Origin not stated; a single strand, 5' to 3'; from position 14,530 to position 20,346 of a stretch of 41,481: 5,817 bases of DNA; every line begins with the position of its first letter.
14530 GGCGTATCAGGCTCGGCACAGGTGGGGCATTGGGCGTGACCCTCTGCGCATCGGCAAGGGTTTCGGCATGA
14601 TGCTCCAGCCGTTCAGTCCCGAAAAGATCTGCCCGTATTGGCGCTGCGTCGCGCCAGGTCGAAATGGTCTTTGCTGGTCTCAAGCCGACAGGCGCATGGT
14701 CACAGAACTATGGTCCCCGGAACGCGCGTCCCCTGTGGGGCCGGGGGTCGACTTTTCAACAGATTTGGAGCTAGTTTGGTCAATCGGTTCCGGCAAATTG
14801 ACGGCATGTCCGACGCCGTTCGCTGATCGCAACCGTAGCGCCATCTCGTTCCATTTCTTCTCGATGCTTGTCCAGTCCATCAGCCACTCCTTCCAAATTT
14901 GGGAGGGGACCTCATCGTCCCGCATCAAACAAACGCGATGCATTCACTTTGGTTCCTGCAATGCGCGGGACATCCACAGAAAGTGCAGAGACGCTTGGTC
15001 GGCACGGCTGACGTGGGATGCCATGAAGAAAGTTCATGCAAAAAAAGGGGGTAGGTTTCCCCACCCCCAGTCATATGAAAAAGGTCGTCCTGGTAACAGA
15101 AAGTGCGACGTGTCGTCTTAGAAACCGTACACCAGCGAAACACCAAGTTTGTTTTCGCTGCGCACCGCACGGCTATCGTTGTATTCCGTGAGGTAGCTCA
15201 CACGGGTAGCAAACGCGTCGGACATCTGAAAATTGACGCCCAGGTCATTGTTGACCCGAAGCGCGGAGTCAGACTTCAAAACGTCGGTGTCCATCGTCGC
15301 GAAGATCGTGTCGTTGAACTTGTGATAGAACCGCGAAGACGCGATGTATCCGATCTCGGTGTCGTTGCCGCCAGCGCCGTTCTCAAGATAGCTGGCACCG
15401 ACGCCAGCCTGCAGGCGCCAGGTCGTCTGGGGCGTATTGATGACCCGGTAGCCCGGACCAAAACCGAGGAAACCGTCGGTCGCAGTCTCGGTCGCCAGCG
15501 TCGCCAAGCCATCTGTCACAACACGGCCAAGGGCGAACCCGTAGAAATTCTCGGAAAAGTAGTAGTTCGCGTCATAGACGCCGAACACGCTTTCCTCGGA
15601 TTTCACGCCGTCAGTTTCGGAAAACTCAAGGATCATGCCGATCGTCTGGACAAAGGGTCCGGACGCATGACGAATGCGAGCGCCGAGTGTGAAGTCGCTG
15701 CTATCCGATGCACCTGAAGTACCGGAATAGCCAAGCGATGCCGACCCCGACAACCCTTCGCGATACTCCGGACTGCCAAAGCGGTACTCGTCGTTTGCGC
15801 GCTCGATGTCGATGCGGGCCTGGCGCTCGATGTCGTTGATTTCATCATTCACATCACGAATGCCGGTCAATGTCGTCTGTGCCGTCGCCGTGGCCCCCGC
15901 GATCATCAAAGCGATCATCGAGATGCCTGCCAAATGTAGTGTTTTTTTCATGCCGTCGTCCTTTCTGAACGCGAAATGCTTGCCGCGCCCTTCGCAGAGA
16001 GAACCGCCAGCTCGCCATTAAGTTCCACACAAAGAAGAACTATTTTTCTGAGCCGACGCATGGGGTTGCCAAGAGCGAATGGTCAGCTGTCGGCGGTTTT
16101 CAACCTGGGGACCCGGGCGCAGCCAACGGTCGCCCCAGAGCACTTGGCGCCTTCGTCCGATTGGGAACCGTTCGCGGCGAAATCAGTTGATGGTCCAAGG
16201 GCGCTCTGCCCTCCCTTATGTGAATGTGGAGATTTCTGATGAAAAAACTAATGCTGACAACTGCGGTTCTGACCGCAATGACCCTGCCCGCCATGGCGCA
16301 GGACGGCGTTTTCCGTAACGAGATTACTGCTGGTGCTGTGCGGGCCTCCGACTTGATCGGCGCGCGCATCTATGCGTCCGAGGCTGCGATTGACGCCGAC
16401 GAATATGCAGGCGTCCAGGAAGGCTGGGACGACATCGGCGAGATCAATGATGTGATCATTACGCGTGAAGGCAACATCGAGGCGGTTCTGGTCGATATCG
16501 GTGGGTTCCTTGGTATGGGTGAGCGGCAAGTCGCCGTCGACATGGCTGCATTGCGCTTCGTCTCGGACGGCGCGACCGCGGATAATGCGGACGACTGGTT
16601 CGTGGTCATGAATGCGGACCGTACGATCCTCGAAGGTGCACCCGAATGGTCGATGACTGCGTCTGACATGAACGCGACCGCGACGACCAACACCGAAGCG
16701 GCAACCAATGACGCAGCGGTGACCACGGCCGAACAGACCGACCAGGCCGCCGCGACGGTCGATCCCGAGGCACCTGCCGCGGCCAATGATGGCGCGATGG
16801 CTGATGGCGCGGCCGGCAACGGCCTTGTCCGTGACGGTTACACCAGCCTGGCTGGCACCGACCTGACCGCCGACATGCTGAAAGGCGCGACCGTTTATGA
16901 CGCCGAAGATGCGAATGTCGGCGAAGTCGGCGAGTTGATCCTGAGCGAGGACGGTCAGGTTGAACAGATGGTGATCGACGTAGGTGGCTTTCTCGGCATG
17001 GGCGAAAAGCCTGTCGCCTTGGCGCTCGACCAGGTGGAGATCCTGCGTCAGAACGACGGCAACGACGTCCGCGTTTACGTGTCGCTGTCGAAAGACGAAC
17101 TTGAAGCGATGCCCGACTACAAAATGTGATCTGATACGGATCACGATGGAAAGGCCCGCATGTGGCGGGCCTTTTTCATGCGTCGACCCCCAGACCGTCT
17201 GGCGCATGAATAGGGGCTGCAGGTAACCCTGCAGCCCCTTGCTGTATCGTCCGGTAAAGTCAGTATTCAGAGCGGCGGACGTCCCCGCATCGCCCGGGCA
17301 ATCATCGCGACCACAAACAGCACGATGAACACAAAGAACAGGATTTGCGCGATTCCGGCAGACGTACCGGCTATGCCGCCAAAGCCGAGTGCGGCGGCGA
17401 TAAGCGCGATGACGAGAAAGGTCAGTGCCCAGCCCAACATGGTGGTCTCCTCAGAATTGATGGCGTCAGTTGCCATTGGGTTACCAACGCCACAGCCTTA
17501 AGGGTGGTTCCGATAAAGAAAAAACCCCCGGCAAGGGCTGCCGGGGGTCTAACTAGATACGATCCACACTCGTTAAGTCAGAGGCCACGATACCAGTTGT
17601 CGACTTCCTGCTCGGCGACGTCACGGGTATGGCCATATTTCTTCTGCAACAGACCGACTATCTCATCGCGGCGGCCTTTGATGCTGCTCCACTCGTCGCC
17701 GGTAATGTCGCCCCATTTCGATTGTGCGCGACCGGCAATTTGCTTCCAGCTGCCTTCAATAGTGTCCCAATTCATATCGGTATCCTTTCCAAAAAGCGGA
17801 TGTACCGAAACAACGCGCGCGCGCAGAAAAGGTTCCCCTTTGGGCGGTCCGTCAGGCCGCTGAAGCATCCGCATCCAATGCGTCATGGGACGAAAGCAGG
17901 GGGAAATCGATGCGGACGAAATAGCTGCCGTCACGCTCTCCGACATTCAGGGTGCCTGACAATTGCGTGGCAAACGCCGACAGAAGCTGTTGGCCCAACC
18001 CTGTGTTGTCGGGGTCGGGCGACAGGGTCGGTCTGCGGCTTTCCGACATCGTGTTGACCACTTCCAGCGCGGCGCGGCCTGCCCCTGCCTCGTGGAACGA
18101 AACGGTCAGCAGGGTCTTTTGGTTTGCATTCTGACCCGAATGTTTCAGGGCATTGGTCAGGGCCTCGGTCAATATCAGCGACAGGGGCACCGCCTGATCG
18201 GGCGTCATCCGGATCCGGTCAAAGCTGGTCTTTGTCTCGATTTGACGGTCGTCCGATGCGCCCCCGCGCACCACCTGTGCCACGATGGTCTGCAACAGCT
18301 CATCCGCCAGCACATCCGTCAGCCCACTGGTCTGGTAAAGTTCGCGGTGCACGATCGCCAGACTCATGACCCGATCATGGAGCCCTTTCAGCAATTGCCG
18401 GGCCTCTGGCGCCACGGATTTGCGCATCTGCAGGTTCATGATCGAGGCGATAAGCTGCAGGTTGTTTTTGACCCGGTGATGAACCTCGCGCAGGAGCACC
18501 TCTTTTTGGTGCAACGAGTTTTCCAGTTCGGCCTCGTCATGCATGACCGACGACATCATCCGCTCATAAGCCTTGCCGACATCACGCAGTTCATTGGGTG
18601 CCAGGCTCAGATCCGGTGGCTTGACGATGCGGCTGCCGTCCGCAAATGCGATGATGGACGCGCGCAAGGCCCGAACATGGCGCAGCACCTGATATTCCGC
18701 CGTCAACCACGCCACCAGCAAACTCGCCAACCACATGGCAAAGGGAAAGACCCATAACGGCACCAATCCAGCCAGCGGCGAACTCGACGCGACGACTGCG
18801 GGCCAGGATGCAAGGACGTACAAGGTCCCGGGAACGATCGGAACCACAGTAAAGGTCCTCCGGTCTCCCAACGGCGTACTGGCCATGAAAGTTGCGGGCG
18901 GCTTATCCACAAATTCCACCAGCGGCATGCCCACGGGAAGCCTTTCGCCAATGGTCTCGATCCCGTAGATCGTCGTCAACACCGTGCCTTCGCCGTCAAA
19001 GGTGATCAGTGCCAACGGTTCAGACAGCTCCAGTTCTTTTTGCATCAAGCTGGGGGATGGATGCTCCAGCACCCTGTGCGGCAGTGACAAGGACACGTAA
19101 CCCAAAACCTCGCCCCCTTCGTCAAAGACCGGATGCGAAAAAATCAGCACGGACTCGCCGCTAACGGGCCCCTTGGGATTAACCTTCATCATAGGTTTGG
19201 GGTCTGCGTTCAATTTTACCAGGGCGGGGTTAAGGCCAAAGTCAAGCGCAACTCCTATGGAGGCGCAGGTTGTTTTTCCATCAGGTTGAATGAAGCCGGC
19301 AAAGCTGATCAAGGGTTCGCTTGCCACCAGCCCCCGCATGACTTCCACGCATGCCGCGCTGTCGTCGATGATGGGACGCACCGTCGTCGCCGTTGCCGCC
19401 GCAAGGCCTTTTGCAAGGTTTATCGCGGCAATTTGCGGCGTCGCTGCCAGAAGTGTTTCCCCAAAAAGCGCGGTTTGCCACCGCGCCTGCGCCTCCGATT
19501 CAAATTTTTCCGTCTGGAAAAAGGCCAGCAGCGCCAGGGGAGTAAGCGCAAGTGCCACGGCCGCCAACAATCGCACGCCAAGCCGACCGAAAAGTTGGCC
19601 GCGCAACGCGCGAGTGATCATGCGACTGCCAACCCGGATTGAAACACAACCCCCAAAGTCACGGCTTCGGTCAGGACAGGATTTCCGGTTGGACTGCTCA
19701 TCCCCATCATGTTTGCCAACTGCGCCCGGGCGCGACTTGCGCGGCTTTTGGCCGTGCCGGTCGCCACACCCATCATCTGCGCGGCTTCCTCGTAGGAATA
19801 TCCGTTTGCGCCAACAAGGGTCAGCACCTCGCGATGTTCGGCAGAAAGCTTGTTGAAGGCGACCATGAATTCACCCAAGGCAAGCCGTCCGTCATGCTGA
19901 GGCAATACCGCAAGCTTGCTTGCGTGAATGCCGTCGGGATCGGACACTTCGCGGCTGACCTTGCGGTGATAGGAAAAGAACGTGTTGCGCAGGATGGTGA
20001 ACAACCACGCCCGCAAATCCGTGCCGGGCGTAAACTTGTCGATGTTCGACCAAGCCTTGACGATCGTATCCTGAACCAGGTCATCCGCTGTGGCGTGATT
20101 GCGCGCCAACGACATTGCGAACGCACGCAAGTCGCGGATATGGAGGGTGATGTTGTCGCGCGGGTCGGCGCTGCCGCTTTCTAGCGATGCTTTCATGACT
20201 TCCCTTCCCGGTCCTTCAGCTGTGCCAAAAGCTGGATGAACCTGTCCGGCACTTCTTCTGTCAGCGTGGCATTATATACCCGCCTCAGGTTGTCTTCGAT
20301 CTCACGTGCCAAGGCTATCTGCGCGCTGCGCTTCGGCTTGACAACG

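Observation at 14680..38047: Unusually dense general-stress-response island: about 19 EcfG-type promoter motifs around phyR-nepR-ecfG-kinase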

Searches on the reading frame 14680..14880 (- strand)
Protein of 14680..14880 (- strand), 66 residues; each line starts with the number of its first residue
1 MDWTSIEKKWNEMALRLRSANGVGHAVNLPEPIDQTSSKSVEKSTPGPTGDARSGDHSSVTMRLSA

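Call 27: search_protein_families(library=pfam, proteins=[window:14680-14880:-], max_evalue=0.1)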
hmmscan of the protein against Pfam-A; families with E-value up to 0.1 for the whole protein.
window:14680-14880:- (66 aa): 0 families

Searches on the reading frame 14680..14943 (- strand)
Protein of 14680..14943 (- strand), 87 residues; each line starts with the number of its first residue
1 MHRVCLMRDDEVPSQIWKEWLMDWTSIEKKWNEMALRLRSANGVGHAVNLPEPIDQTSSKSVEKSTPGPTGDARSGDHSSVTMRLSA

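Call 9: search_protein_families(library=pfam, proteins=[window:14680-14943:-], max_evalue=0.01)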
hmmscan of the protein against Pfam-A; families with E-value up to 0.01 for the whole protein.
window:14680-14943:- (87 aa): 0 families

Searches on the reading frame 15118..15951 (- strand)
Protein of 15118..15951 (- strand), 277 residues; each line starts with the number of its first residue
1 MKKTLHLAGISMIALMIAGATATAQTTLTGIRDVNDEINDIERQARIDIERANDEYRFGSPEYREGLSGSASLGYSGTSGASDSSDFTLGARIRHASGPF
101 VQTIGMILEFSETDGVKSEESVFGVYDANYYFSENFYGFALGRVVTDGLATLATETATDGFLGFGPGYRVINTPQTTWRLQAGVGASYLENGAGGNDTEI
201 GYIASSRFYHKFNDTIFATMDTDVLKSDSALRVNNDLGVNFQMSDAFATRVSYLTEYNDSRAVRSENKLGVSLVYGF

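Call 9: search_protein_families(library=pfam, proteins=[window:15118-15951:-], max_evalue=0.01)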
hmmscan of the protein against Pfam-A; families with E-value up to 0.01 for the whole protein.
window:15118-15951:- (277 aa): 1 family
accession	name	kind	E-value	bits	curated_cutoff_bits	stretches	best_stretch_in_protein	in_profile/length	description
PF04338.18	DUF481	-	2e-33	116.7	21.1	1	72-277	2-210/210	Protein of unknown function, DUF481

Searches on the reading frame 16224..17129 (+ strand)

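Call 9: search_protein_families(library=pfam, proteins=[window:16224-17129:+], max_evalue=0.01)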
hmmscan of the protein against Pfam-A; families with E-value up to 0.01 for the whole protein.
window:16224-17129:+ (301 aa): 1 family
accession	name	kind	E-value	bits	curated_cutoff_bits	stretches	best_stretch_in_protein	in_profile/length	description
PF05239.21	PRC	-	7.8e-16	58.3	21.2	2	218-279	8-65/78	PRC-barrel domain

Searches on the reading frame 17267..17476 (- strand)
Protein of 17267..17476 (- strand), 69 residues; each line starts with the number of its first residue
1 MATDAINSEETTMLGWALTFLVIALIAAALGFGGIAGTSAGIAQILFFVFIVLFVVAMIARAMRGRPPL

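Call 9: search_protein_families(library=pfam, proteins=[window:17267-17476:-], max_evalue=0.01)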
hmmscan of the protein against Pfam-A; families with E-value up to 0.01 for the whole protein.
window:17267-17476:- (69 aa): 1 family
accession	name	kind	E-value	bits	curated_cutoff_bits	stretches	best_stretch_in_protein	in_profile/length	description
PF07043.18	DUF1328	-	4.6e-17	62.5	27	1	18-56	1-39/39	Protein of unknown function (DUF1328)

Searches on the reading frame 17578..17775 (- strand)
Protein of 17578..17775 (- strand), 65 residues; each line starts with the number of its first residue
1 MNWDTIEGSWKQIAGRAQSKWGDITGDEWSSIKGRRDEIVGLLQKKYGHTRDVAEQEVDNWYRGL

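Call 27: search_protein_families(library=pfam, proteins=[window:17578-17775:-], max_evalue=0.1)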
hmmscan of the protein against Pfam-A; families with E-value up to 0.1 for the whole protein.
window:17578-17775:- (65 aa): 2 families
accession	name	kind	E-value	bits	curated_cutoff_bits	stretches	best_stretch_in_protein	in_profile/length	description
PF05532.17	CsbD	-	2e-16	60.1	40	1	4-55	1-52/53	CsbD-like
PF05402.18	PqqD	-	0.0054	17.5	23.4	1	29-61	23-57/67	Coenzyme PQQ synthesis protein D (PqqD)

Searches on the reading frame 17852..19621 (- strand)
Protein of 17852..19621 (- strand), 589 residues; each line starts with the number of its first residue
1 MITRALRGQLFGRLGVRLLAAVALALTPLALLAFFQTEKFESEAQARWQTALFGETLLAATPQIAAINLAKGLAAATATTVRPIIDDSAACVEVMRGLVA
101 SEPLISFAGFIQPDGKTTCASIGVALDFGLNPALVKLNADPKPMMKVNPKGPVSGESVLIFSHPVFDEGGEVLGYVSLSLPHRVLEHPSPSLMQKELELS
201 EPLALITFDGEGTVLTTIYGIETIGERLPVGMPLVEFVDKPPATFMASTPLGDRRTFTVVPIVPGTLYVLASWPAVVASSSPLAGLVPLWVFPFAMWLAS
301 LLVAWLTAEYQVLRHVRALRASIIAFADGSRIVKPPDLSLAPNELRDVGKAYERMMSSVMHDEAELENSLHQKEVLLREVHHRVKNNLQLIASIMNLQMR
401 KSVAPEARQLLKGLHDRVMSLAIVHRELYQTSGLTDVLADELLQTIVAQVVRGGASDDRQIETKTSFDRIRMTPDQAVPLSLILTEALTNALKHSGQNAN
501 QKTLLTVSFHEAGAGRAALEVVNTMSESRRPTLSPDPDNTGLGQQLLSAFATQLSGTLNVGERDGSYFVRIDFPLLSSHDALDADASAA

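Call 9: search_protein_families(library=pfam, proteins=[window:17852-19621:-], max_evalue=0.01)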
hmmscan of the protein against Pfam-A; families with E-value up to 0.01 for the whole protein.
window:17852-19621:- (589 aa): 5 families
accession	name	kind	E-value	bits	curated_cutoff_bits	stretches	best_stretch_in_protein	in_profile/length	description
PF07568.18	HisKA_2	-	1.2e-21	77.1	22.3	1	379-451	1-73/76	Histidine kinase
PF07536.20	HWE_HK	-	8.6e-08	33.3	22.8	1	379-440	1-64/83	HWE histidine kinase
PF02518.31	HATPase_c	-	0.00072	20.4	26.4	1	478-575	4-109/111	Histidine kinase-, DNA gyrase B-, and HSP90-like ATPase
PF14501.12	HATPase_c_5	-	0.0013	19.1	22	1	480-573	6-101/102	GHKL domain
PF13581.12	HATPase_c_2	-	0.0031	18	27.4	1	468-546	20-104/127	Histidine kinase-like ATPase domain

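Call 60: search_protein_families(library=ncbifam, proteins=[window:17852-19621:-], max_evalue=0.001)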
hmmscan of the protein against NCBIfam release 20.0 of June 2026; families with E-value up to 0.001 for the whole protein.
window:17852-19621:- (589 aa): 4 families
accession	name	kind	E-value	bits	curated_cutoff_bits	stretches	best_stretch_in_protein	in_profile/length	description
NF051872.1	HisKinPhyk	equivalog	7.9e-60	202.9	750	1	23-573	2-536/537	sensor histidine kinase PhyK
NF052306.1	BluLightHisKinLov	equivalog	1e-16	60.8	450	1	369-574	144-333/334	blue-light-activated histidine kinase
NF010077.0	PRK13559.1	subfamily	3e-16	59.3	361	1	365-575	162-359/364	hypothetical protein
NF038263.1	prot_phos_SiaA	equivalog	0.00024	19.8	700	1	286-394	308-415/658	biofilm regulation protein phosphatase SiaA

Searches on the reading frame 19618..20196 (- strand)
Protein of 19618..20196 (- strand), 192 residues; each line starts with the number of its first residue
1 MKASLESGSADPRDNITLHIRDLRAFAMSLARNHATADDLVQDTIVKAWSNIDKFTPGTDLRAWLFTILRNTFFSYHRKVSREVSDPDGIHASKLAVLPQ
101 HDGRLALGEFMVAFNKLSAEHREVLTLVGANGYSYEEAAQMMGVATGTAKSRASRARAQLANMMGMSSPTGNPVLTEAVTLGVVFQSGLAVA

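Call 9: search_protein_families(library=pfam, proteins=[window:19618-20196:-], max_evalue=0.01)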
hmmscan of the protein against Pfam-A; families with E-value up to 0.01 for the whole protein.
window:19618-20196:- (192 aa): 6 families
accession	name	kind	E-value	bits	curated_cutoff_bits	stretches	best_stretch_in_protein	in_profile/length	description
PF04542.20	Sigma70_r2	-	1.7e-17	63.4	24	1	17-82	3-70/71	Sigma-70 region 2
PF08281.18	Sigma70_r4_2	-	5.9e-13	48.7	25.7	1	109-160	3-54/54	Sigma-70, region 4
PF22029.2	PhyR_sigma2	-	1.5e-11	44.6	27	1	17-69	2-54/55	Sigma2 domain of PhyR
PF04545.22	Sigma70_r4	-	7.6e-09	35.4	24.1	1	113-160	1-48/50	Sigma-70, region 4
PF07638.17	Sigma70_ECF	-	1.4e-05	25.5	21.1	1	98-162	117-181/185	ECF sigma factor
PF02001.22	DUF134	-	0.0066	17.4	27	0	117-163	35-81/98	Protein of unknown function DUF134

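Call 40: find_encoding_contigs(protein=window:19618-20196:-, flank=10000, max_places=4)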
Protein window:19618-20196:- (192 aa): no gene with exactly this product is on record in the collection.

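Call 60: search_protein_families(library=ncbifam, proteins=[window:19618-20196:-], max_evalue=0.001)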
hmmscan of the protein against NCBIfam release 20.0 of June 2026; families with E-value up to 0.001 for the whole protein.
window:19618-20196:- (192 aa): 77 families (the best 25 are shown)
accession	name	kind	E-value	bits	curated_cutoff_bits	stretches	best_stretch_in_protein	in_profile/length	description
NF009198.0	PRK12546.1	equivalog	2.8e-81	271.8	270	1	9-189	6-185/188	RNA polymerase sigma factor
NF009199.0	PRK12547.1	subfamily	3.9e-56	189.4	219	1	9-168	5-164/184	RNA polymerase sigma factor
NF009169.0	PRK12516.1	equivalog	4.5e-52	176.2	321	1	18-167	18-167/188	RNA polymerase sigma factor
NF009192.0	PRK12540.1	equivalog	1.1e-49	168.5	307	1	13-166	8-161/182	RNA polymerase sigma factor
NF009164.0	PRK12511.1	equivalog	2.3e-34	118.5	185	1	11-167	5-162/182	RNA polymerase sigma factor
TIGR02947.1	SigH_actino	hypoth_equivalog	9.3e-27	94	251.55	1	20-165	21-180/193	RNA polymerase sigma-70 factor, TIGR02947 family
NF007227.0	PRK09645.1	subfamily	3.5e-24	85.7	202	1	19-156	22-162/177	sigma-70 family RNA polymerase sigma factor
TIGR02950.1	SigM_subfam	subfamily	1.3e-23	83.5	147.95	1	18-163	8-157/159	RNA polymerase sigma factor, SigM family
NF007216.0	PRK09638.1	equivalog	2.4e-23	82.8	194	1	19-163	27-173/180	RNA polymerase sigma factor SigY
TIGR02937.1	sigma70-ECF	superfamily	1.5e-22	80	42.9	1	16-163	7-164/165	sigma-70 family RNA polymerase sigma factor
NF007225.0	PRK09643.1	equivalog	3.9e-22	78.9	190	1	18-167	35-185/204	RNA polymerase sigma factor SigM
TIGR02989.1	Sig-70_gvs1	subfamily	2.1e-21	76.5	124.55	1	17-162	8-156/158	RNA polymerase sigma-70 factor, Rhodopirellula/Verrucomicrobium family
TIGR02959.1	SigZ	equivalog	3e-21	76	168.65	1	19-164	4-148/170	RNA polymerase sigma factor SigZ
TIGR02983.1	SigE-fam_strep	subfamily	1.6e-20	73.6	141.55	1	17-164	13-158/162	SigE family RNA polymerase sigma factor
NF007215.0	PRK09637.1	equivalog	2.2e-20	73.4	212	1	19-164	10-154/181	RNA polymerase sigma factor SigZ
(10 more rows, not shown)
